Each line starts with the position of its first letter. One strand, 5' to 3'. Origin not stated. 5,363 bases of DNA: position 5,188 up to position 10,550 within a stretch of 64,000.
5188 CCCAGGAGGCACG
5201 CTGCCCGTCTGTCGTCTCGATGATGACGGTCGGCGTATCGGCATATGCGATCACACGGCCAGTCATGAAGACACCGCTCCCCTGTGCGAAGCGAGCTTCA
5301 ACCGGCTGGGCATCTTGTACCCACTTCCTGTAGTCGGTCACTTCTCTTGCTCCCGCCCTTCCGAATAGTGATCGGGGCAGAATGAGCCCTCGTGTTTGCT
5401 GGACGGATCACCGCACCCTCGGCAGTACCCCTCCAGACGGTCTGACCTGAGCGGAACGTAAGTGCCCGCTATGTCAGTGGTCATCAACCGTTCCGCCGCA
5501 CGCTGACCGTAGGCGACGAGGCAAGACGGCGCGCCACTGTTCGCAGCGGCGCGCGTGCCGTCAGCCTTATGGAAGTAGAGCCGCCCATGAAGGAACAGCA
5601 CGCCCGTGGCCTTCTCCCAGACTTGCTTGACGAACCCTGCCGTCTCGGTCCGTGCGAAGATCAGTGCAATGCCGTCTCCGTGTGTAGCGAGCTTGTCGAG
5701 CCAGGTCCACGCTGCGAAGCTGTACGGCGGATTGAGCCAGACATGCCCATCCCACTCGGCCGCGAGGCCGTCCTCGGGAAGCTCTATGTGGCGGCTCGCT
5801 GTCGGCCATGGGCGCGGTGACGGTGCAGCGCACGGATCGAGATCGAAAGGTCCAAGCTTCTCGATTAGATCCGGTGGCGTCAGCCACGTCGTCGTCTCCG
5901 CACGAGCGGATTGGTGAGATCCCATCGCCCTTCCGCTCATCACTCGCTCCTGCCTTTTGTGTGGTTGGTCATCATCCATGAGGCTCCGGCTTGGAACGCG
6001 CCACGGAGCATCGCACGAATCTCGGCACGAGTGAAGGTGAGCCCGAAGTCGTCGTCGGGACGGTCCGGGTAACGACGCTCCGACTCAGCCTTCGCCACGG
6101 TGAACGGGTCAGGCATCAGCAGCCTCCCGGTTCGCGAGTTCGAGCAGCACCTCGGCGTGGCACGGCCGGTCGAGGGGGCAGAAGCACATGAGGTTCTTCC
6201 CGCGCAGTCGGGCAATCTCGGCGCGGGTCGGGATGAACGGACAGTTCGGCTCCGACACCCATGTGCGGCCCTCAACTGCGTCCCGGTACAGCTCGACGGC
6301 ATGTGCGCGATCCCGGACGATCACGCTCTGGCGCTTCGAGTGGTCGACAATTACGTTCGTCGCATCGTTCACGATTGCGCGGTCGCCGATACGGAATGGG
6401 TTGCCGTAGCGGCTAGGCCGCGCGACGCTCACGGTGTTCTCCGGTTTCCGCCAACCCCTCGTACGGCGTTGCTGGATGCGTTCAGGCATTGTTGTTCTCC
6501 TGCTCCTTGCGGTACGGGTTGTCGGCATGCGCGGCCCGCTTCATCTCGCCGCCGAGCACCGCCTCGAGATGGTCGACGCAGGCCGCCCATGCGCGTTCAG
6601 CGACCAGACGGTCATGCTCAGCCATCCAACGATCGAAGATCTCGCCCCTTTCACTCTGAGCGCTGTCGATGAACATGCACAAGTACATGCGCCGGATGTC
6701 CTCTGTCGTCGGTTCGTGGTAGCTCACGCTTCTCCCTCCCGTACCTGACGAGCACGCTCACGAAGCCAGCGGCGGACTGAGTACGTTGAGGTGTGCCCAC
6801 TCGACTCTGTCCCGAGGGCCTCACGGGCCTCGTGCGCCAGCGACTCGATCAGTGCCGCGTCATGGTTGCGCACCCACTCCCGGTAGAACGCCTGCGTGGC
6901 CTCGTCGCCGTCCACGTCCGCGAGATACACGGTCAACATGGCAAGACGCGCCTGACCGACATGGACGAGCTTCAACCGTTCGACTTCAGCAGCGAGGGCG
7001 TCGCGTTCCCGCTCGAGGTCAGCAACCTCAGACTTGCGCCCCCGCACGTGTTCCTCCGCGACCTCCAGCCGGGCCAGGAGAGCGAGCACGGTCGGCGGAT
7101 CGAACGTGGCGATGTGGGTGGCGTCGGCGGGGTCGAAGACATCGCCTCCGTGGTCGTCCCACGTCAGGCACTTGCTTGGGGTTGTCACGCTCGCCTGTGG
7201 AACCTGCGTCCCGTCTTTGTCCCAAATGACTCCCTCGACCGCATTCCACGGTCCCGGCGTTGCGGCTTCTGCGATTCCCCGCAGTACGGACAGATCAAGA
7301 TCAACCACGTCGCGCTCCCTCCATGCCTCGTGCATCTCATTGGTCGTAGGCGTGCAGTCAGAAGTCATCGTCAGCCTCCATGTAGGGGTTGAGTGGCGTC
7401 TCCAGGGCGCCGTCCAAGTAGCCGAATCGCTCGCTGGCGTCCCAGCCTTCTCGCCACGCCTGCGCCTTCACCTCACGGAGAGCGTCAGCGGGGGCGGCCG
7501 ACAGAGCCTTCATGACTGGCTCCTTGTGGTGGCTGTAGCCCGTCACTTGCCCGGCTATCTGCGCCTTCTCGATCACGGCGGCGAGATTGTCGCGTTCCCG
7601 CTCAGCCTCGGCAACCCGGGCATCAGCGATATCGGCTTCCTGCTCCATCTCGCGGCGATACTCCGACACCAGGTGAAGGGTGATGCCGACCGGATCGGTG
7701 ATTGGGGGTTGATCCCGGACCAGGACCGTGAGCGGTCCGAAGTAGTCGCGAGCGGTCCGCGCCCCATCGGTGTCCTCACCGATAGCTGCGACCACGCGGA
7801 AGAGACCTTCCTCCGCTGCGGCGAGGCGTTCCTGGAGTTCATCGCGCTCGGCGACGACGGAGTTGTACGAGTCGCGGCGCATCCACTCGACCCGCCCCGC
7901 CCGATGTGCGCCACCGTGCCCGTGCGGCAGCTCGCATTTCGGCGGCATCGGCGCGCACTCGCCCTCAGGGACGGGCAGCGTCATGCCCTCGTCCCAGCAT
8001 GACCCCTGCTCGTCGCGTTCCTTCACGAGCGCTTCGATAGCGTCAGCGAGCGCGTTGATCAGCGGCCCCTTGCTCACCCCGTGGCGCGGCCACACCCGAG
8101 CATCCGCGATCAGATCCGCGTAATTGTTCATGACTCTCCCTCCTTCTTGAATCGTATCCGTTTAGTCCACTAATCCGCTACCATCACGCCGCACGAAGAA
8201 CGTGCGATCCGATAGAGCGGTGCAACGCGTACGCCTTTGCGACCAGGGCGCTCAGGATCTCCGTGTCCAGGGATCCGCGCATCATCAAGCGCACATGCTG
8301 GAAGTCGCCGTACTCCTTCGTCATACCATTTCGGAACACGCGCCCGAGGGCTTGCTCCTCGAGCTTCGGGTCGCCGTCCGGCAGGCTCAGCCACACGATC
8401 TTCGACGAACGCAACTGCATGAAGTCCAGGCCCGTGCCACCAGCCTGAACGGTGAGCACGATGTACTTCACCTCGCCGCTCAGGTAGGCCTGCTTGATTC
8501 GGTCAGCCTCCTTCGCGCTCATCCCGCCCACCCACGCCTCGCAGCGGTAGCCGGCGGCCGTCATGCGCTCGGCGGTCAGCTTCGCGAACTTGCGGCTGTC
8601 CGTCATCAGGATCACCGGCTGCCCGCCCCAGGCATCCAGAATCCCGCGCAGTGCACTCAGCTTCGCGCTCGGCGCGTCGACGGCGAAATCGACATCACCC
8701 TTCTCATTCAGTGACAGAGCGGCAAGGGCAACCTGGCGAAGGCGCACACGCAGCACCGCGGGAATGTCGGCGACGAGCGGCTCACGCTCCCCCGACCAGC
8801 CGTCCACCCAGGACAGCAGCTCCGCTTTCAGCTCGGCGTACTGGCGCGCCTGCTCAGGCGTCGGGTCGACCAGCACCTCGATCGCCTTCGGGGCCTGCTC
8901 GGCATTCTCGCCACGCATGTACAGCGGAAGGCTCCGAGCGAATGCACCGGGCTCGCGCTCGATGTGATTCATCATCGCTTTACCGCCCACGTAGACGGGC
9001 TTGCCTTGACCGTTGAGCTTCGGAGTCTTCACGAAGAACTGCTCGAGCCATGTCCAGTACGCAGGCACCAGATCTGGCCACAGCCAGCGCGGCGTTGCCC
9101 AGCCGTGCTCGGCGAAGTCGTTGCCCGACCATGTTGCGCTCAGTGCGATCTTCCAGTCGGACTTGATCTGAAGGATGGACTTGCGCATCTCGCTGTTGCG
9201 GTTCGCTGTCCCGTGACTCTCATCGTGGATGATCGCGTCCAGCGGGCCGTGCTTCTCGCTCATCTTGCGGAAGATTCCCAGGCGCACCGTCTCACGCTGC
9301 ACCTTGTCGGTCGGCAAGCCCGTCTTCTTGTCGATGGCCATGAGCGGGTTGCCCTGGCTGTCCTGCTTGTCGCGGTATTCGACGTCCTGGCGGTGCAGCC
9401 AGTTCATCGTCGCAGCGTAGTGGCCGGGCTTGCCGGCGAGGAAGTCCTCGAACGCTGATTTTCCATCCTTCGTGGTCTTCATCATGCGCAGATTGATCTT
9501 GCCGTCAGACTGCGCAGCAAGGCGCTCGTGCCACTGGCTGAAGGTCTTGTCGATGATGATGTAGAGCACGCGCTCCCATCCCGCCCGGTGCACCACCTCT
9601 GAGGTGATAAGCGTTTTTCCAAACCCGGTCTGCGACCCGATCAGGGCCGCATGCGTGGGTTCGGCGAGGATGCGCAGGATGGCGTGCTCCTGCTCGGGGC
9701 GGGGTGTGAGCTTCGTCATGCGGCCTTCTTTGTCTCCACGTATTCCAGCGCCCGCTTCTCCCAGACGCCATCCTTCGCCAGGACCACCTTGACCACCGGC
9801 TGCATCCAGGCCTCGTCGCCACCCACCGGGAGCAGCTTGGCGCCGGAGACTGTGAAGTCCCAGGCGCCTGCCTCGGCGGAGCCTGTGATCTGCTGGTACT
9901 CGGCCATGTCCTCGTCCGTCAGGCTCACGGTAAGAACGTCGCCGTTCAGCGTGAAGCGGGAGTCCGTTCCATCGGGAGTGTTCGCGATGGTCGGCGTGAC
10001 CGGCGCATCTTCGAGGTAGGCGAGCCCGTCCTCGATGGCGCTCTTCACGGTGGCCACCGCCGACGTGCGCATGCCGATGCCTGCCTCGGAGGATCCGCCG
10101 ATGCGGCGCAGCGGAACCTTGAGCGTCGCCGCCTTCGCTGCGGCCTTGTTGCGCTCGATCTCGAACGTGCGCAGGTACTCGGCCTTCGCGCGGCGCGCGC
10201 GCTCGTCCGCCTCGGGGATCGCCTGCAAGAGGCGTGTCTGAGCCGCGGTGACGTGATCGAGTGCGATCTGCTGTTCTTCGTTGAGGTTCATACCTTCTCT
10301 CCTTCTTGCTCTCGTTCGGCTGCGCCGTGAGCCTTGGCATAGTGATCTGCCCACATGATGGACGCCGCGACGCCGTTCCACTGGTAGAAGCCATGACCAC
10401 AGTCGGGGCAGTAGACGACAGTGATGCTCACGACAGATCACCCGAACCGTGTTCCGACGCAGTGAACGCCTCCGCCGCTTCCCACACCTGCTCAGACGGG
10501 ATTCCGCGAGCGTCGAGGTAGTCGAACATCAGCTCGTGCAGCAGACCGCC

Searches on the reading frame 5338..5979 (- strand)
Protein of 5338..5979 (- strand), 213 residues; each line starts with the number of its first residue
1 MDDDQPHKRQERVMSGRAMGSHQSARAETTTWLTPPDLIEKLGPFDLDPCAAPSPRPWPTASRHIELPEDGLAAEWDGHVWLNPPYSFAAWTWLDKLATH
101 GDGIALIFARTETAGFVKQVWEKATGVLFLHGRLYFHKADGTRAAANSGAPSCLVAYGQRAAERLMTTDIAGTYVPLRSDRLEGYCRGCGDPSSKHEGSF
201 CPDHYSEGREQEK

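Call 64: search_protein_families(library=pfam, proteins=[window:5338-5979:-], max_evalue=0.01)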
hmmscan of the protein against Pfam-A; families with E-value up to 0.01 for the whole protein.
window:5338-5979:- (213 aa): 1 family
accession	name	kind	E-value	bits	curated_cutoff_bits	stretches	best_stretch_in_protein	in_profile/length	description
PF05869.16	Dam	-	4.6e-09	36.6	28.1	1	28-160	8-147/169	DNA N-6-adenine-methyltransferase (Dam)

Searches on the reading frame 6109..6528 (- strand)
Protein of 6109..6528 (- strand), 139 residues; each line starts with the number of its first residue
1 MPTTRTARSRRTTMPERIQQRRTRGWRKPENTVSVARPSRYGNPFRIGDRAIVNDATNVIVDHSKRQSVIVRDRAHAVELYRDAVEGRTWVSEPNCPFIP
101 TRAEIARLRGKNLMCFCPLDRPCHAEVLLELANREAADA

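Call 64: search_protein_families(library=pfam, proteins=[window:6109-6528:-], max_evalue=0.01)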
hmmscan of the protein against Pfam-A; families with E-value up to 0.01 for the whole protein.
window:6109-6528:- (139 aa): 1 family
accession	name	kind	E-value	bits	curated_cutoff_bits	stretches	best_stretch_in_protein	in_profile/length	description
PF14216.11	DUF4326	-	6.2e-21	75.3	25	1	22-130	2-82/82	Domain of unknown function (DUF4326)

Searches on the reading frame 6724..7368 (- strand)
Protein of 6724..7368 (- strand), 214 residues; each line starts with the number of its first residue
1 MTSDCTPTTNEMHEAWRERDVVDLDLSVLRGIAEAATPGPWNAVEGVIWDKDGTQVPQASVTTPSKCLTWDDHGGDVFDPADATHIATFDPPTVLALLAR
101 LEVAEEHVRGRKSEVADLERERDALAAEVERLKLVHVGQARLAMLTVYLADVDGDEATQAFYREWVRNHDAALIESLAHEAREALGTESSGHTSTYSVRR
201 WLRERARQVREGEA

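Call 64: search_protein_families(library=pfam, proteins=[window:6724-7368:-], max_evalue=0.01)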
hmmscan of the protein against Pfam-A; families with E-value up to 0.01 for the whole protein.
window:6724-7368:- (214 aa): 1 family
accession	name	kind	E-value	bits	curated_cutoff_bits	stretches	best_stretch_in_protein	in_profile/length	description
PF13935.11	Ead_Ea22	-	1.1e-10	42.6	27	1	28-153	7-114/139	Ead/Ea22-like protein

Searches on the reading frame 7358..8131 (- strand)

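Call 64: search_protein_families(library=pfam, proteins=[window:7358-8131:-], max_evalue=0.01)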
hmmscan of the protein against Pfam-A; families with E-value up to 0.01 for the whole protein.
window:7358-8131:- (257 aa): 0 families

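Call 99: search_protein_families(library=ncbifam, proteins=[window:7358-8131:-], max_evalue=0.01)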
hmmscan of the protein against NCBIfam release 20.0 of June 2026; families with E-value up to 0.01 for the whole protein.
window:7358-8131:- (257 aa): 1 family
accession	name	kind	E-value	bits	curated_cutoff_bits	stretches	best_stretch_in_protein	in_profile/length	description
NF004779.0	PRK06125.1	subfamily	0.0094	15.5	261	0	149-240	31-118/259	short-chain dehydrogenase/reductase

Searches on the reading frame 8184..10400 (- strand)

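Call 19: search_protein_families(library=pfam, proteins=[window:8184-10400:-], max_evalue=0.01)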
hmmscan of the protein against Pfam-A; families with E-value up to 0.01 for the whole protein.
window:8184-10400:- (738 aa): 3 families
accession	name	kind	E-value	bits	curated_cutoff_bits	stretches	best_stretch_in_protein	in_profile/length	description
PF00271.37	Helicase_C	-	1.5e-08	35.3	23.5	1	580-692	2-110/110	Helicase conserved C-terminal domain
PF04851.21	ResIII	-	1.3e-06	28.8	22.5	1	231-424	2-162/164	Type III restriction enzyme, res subunit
PF00270.35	DEAD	-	0.0019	18.4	26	0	235-266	2-31/167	DEAD/DEAH box helicase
